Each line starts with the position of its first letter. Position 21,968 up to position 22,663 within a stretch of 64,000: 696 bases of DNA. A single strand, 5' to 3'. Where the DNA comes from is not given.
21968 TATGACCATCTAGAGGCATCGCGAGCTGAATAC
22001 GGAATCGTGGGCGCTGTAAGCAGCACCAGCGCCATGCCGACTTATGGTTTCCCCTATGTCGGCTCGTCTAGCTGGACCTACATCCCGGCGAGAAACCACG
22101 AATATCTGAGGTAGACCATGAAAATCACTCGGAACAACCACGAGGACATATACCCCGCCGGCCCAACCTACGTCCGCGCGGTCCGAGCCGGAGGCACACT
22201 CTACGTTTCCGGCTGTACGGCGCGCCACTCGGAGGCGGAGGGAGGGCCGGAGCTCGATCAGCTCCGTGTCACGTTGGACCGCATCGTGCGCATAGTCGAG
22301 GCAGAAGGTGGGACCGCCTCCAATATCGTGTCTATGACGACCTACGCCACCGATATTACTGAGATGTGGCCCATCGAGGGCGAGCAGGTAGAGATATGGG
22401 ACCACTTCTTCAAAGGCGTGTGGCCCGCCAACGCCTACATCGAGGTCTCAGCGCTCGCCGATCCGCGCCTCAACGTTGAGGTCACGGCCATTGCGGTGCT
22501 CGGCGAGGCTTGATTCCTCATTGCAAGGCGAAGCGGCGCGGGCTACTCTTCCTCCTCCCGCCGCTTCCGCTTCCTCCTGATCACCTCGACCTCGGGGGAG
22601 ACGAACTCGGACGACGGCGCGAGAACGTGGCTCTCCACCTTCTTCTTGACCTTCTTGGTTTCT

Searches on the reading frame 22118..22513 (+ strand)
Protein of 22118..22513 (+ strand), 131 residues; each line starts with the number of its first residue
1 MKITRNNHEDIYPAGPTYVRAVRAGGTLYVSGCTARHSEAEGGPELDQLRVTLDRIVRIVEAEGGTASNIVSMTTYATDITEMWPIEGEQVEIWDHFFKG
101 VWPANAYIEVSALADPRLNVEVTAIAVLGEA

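Call 32: search_protein_families(library=pfam, proteins=[window:22118-22513:+], max_evalue=0.01)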
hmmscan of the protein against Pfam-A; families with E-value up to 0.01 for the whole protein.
window:22118-22513:+ (131 aa): 1 family
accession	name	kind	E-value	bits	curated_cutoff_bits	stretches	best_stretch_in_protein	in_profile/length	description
PF01042.26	Ribonuc_L-PSP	-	3.5e-18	66.2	27.3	1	17-127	10-120/121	Endoribonuclease L-PSP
